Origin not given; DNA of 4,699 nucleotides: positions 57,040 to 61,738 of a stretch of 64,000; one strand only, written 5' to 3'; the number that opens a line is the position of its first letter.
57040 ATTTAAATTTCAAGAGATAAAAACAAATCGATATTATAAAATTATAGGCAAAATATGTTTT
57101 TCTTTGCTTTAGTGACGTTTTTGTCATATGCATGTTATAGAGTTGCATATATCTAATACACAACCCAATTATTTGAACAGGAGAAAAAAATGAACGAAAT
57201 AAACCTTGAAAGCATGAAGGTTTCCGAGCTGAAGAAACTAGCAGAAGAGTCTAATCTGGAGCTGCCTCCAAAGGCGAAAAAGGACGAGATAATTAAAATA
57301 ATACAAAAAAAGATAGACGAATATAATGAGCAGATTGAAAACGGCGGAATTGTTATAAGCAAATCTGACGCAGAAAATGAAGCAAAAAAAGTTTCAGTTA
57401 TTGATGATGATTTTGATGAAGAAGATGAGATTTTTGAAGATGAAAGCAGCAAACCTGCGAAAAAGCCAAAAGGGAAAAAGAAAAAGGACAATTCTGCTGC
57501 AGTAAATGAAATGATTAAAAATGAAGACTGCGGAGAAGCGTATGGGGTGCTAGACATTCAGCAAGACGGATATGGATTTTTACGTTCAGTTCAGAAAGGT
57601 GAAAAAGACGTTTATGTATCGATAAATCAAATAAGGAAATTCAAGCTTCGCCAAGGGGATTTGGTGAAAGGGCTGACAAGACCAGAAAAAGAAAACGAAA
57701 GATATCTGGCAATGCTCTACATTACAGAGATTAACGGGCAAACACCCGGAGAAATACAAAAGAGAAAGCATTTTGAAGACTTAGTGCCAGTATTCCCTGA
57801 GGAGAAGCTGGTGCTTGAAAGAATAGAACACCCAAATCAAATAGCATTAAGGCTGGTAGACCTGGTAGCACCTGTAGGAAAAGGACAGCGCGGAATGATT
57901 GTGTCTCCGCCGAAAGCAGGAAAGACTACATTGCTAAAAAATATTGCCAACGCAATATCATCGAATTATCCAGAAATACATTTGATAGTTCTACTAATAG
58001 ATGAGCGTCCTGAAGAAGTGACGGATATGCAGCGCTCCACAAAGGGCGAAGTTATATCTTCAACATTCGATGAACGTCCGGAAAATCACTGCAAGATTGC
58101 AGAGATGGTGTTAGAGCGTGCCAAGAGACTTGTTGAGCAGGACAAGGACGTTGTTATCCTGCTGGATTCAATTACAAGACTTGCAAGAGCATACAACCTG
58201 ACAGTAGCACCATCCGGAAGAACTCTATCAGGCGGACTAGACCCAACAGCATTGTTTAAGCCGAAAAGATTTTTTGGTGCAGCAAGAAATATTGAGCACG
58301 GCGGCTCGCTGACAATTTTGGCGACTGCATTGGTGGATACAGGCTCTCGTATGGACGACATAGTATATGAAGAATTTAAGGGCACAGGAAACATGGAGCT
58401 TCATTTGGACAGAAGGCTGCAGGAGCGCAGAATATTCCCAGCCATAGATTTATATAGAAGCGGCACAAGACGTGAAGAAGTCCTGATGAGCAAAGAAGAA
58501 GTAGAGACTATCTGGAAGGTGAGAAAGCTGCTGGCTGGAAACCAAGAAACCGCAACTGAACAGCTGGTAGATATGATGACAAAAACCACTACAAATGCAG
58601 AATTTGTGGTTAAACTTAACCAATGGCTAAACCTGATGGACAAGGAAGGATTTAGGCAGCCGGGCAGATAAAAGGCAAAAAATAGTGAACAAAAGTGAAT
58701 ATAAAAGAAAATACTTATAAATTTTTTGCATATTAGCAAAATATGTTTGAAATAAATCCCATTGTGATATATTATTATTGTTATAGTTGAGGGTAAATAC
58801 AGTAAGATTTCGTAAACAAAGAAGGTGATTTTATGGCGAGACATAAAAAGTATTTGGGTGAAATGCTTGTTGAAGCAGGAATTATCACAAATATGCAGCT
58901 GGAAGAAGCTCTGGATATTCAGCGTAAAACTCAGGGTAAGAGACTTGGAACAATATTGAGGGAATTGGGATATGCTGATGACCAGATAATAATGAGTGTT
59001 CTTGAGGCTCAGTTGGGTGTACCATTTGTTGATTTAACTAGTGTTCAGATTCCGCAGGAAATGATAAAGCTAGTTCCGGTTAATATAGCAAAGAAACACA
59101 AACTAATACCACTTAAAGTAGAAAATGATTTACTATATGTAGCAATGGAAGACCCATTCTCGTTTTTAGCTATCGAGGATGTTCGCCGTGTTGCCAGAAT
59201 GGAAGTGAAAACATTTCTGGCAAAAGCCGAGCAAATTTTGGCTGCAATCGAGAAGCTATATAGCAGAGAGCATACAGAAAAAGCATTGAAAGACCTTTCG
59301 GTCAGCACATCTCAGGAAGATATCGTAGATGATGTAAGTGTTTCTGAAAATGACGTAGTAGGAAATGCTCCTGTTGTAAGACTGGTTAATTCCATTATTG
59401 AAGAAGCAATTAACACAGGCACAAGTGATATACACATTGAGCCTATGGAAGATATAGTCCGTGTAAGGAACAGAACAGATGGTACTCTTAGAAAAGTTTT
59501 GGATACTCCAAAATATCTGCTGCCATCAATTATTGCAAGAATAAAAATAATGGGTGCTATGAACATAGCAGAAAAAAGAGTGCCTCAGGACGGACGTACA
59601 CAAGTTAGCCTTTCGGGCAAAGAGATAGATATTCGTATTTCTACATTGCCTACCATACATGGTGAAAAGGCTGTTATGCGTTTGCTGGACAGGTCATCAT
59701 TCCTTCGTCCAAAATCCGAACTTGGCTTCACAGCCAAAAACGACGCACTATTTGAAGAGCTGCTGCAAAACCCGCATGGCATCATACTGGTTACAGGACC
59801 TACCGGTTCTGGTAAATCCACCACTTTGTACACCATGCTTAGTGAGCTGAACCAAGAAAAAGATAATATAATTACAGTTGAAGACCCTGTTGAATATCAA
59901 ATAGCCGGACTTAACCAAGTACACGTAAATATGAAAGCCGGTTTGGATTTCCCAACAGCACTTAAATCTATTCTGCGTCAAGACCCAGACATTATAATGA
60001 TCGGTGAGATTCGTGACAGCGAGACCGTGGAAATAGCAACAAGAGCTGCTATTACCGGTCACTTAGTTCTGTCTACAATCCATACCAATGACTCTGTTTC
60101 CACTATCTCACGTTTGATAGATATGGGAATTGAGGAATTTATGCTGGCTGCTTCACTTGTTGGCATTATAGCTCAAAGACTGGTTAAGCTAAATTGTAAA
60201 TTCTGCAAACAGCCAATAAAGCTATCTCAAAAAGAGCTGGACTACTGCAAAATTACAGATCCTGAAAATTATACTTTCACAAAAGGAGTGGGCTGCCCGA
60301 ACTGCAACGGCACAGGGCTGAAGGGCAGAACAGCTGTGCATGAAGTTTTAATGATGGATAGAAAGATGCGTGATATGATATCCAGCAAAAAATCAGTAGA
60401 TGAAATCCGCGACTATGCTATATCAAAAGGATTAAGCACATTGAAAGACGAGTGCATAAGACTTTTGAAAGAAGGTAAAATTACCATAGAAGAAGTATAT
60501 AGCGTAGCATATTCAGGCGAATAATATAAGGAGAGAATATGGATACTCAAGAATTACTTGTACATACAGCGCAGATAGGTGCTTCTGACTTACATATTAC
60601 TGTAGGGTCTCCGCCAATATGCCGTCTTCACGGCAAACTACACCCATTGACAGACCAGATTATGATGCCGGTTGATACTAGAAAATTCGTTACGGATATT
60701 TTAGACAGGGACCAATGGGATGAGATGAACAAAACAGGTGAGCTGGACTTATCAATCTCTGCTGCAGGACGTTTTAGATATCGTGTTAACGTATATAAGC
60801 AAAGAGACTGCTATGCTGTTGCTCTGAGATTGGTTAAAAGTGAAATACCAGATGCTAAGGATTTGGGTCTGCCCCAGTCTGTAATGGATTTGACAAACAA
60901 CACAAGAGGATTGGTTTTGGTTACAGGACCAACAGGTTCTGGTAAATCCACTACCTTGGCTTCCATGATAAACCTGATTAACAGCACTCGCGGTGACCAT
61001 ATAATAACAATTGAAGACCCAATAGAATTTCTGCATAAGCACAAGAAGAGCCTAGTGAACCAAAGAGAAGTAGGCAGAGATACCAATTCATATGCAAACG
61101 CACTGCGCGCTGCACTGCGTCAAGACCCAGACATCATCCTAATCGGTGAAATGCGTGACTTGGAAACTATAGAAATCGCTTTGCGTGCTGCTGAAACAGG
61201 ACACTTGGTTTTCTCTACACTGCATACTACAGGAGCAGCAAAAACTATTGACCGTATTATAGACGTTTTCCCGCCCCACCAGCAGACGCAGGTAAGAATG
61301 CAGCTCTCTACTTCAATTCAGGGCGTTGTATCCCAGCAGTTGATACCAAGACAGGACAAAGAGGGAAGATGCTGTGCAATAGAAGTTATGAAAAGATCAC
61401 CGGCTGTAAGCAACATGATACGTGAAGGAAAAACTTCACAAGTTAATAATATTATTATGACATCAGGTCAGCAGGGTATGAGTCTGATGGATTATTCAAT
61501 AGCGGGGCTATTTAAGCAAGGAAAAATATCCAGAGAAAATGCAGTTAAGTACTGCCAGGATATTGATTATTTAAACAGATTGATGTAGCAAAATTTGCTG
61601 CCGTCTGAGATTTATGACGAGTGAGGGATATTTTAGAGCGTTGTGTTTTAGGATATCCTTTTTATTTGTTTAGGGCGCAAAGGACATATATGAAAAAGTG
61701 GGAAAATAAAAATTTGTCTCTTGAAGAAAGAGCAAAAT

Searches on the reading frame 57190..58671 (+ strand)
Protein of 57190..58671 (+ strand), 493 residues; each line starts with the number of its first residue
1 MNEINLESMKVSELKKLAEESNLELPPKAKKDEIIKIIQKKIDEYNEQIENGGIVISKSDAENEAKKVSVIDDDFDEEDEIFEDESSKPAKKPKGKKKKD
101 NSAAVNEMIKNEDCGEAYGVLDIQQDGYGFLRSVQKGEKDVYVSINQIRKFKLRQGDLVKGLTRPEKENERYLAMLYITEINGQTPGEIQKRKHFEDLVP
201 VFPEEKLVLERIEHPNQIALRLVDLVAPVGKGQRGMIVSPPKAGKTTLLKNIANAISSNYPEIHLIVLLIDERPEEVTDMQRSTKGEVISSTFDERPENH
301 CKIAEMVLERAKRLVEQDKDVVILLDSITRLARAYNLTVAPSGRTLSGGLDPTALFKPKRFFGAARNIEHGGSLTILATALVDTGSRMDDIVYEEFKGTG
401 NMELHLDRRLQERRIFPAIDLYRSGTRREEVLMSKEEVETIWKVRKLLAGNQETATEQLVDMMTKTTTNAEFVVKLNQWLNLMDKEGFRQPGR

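Call 69: search_protein_families(library=pfam, proteins=[window:57190-58671:+], max_evalue=0.00001)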
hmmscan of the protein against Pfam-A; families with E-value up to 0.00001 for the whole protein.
window:57190-58671:+ (493 aa): 2 families
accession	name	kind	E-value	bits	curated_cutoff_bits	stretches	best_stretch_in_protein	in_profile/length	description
PF07497.18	Rho_RNA_bind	-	3.9e-26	91.1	27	1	118-186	2-72/73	Rho termination factor, RNA-binding domain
PF00006.31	ATP-synt_ab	-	4.2e-25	89.1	29.5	1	220-424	2-211/213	ATP synthase alpha/beta family, nucleotide-binding domain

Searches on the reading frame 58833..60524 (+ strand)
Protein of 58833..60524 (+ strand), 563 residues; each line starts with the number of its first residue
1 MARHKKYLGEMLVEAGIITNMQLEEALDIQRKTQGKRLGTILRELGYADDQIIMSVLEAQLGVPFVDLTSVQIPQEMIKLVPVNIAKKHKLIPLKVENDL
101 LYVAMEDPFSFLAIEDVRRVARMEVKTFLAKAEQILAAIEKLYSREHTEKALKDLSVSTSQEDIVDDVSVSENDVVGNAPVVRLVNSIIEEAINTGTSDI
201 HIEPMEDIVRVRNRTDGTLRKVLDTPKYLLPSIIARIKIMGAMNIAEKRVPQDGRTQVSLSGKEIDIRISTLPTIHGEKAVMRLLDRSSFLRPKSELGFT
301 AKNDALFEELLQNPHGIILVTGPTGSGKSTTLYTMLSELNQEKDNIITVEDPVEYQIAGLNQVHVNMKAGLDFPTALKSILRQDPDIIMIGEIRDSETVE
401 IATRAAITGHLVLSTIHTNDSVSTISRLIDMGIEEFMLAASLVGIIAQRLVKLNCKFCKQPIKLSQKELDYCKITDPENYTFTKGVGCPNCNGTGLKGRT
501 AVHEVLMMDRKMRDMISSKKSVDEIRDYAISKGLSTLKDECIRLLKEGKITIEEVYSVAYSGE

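Call 69: search_protein_families(library=pfam, proteins=[window:58833-60524:+], max_evalue=0.00001)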
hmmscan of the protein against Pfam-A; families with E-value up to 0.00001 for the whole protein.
window:58833-60524:+ (563 aa): 3 families
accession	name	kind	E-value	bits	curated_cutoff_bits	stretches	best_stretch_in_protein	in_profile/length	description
PF00437.27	T2SSE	-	1.8e-133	445.2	24.9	1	177-555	4-368/370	Type II/IV secretion system protein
PF05157.20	MshEN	-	3.4e-22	78.7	23.1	1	61-148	1-89/90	MshEN domain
PF13401.12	AAA_22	-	4.9e-06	27.3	27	0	315-357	5-47/130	AAA domain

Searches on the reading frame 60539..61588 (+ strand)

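Call 69: search_protein_families(library=pfam, proteins=[window:60539-61588:+], max_evalue=0.00001)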
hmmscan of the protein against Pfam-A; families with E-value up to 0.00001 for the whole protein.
window:60539-61588:+ (349 aa): 1 family
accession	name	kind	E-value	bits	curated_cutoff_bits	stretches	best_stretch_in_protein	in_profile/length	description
PF00437.27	T2SSE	-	1.2e-50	172.6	24.9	1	65-282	79-288/370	Type II/IV secretion system protein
